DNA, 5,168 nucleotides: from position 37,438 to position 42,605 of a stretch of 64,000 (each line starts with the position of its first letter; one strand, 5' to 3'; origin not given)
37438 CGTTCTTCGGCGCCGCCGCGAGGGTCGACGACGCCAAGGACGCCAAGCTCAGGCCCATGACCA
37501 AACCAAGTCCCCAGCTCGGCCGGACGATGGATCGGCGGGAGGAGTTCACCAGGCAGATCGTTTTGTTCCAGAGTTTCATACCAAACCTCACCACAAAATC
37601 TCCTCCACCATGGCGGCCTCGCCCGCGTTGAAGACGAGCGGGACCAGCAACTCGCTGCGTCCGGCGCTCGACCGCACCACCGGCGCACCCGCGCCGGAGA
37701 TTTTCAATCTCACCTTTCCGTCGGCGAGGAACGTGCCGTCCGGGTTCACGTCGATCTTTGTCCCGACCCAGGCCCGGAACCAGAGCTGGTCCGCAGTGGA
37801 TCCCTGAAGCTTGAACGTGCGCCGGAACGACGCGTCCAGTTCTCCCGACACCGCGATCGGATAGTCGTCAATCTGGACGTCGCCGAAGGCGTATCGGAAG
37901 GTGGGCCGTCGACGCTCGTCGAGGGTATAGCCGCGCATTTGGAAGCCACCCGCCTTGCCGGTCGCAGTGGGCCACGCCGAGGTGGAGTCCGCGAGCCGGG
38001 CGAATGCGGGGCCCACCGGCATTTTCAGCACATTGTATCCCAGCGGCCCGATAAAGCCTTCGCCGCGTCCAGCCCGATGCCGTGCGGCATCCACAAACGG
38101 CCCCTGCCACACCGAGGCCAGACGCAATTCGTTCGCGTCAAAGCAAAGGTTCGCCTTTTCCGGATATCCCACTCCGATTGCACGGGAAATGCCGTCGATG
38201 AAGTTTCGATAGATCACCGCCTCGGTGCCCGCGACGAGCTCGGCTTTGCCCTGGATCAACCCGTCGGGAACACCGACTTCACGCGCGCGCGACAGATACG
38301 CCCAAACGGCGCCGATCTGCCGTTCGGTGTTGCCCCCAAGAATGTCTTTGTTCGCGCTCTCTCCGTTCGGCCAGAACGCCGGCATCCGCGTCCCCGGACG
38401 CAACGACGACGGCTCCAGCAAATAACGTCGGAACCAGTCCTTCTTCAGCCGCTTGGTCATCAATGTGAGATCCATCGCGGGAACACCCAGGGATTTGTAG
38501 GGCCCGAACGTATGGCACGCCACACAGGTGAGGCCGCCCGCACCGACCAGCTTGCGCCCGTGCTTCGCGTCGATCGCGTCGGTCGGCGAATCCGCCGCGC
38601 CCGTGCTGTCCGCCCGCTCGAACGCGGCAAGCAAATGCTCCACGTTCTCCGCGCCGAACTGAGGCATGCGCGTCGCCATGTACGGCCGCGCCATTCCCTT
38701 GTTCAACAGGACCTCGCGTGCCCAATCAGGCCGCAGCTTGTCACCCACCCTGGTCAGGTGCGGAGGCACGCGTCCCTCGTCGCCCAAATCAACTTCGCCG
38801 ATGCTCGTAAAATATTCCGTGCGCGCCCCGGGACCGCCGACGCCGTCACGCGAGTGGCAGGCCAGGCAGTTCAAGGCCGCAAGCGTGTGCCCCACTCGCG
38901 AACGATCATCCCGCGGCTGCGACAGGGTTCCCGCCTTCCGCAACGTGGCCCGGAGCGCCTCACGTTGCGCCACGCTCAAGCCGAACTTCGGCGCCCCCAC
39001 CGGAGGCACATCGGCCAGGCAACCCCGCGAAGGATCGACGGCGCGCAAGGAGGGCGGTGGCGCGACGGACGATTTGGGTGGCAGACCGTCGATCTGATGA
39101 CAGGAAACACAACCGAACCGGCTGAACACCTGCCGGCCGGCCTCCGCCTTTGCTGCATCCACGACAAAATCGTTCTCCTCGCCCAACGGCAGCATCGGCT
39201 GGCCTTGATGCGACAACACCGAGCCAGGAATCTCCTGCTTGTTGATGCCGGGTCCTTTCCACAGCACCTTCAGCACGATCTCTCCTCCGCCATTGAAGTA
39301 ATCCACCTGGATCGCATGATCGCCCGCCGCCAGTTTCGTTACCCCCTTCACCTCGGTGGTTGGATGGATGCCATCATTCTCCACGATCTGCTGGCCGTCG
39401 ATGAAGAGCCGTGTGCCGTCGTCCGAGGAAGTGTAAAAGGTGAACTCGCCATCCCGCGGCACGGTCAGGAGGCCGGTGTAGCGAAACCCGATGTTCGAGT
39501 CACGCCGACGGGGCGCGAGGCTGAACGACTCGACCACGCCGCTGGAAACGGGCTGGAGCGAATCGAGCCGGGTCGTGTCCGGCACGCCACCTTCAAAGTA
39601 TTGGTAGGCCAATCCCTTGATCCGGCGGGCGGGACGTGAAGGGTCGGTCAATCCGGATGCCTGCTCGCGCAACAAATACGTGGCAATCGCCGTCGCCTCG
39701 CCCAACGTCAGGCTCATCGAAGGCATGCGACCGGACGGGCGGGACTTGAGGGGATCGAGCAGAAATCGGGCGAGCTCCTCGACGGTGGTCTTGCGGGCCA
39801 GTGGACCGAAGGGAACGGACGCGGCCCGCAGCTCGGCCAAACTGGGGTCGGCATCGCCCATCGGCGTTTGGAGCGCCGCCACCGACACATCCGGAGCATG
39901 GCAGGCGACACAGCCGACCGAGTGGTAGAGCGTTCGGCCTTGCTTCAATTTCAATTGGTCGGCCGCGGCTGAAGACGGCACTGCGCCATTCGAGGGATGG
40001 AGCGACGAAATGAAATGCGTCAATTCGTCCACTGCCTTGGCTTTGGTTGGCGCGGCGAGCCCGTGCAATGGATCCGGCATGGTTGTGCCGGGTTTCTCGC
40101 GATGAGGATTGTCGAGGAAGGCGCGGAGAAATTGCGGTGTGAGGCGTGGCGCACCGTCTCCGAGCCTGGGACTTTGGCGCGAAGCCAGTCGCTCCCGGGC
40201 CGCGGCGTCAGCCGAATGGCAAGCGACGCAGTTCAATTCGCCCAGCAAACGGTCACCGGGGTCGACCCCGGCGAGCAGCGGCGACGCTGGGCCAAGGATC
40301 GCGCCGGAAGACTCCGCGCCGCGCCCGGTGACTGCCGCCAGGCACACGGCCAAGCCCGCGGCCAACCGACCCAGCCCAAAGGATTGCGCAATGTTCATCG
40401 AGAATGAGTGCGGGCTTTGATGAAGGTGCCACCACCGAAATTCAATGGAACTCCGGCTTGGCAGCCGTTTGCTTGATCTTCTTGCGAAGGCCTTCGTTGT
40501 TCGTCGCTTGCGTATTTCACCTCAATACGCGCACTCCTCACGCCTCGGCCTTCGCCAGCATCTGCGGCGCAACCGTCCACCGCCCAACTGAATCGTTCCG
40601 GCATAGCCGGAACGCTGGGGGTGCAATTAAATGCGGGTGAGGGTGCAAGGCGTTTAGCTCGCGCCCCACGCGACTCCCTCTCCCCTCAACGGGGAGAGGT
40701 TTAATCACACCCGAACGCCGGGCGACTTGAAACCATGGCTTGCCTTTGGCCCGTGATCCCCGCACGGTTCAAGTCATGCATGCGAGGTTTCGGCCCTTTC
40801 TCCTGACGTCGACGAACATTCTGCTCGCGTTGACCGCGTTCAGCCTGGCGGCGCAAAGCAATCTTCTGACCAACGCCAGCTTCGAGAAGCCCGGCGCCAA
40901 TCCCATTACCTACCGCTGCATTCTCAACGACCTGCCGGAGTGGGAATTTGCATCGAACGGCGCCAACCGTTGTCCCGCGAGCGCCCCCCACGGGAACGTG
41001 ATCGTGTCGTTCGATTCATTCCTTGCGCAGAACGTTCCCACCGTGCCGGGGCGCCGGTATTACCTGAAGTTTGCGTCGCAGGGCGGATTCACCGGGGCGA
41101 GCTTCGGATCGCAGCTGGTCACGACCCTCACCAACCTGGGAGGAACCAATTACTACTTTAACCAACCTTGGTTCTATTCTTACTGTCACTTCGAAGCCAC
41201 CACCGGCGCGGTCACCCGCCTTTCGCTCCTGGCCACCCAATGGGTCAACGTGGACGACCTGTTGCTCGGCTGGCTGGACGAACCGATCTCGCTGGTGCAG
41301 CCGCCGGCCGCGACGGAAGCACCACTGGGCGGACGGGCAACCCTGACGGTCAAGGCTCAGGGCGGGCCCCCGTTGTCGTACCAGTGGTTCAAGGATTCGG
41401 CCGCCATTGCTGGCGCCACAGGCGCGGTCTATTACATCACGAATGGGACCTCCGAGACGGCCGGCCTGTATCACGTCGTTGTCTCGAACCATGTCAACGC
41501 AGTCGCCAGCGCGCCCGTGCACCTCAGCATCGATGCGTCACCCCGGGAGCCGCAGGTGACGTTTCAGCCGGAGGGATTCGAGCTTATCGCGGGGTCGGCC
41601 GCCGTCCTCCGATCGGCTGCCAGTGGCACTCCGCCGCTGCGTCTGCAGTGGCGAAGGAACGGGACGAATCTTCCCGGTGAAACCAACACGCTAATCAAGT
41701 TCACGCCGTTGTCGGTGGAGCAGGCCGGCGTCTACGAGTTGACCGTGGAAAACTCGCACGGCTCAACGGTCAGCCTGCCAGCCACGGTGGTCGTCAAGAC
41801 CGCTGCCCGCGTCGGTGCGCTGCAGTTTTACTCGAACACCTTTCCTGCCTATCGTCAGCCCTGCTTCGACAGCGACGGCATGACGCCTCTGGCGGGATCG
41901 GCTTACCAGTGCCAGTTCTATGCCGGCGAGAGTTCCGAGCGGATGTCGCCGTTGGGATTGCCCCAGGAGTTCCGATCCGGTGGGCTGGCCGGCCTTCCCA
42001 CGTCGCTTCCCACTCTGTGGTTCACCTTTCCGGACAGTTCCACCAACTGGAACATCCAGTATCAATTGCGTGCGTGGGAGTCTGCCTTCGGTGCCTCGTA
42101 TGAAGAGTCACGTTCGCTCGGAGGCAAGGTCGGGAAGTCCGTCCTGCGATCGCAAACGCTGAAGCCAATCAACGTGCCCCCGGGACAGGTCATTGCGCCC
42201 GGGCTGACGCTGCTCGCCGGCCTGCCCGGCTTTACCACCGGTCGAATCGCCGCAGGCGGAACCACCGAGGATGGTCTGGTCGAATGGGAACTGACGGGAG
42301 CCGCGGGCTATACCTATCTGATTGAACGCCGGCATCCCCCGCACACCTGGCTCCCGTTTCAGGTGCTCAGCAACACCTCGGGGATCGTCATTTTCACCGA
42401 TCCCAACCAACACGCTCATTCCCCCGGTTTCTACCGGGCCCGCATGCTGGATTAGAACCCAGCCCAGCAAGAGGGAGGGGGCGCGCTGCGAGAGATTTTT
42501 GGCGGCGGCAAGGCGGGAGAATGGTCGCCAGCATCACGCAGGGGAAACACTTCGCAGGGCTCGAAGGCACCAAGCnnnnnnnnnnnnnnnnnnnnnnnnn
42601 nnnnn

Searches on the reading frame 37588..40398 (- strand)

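Call 12: search_protein_families(library=pfam, proteins=[window:37588-40398:-], max_evalue=0.001)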
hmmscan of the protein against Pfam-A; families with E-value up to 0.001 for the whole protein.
window:37588-40398:- (936 aa): 5 families
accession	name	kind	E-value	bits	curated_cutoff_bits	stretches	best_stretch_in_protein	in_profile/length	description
PF00034.26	Cytochrom_C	-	9.3e-22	78.6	21.3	0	46-133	2-89/90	Cytochrome c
PF13442.11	Cytochrome_CBB3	-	8.2e-17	61.7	27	0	503-587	6-62/68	Cytochrome C oxidase, cbb3-type, subunit III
PF07691.17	PA14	-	1.2e-15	58.1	24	1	301-391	44-144/147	PA14 domain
PF02433.20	FixO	-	8.3e-06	25.9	29.6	0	643-675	105-137/219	Cytochrome C oxidase, mono-heme subunit/FixO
PF20601.3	DUF6797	-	0.00024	22.3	24.9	1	751-843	1-94/96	Domain of unknown function (DUF6797)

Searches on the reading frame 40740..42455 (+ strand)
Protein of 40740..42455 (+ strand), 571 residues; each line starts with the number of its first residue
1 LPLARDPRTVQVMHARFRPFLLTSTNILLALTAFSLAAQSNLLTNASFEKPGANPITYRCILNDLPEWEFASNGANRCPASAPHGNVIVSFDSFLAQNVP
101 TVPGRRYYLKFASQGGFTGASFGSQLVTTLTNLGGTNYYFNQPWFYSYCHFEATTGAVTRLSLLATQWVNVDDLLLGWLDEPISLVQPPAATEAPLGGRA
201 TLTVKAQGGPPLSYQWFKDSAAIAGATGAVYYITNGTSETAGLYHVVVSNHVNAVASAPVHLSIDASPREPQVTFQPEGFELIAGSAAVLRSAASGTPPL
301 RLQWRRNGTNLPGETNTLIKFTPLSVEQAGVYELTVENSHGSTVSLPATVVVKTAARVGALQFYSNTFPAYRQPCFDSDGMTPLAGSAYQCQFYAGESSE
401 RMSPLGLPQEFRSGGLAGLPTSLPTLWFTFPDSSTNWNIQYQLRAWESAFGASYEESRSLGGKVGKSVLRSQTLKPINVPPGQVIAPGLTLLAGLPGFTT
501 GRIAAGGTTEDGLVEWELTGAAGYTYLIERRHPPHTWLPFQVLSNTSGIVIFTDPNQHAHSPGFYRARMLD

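Call 12: search_protein_families(library=pfam, proteins=[window:40740-42455:+], max_evalue=0.001)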
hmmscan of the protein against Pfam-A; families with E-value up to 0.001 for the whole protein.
window:40740-42455:+ (571 aa): 4 families
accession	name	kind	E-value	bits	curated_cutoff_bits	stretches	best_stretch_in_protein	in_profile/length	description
PF13927.12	Ig_3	-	4.5e-16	59.6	30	2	186-250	5-78/78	Immunoglobulin domain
PF13895.12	Ig_2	-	4.1e-14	53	27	2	285-352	14-79/79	Immunoglobulin domain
PF07679.22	I-set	-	3.4e-11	43.5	23.7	1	271-343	1-82/90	Immunoglobulin I-set domain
PF00047.31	ig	-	8.2e-05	23.3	21.8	0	282-344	5-78/81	Immunoglobulin domain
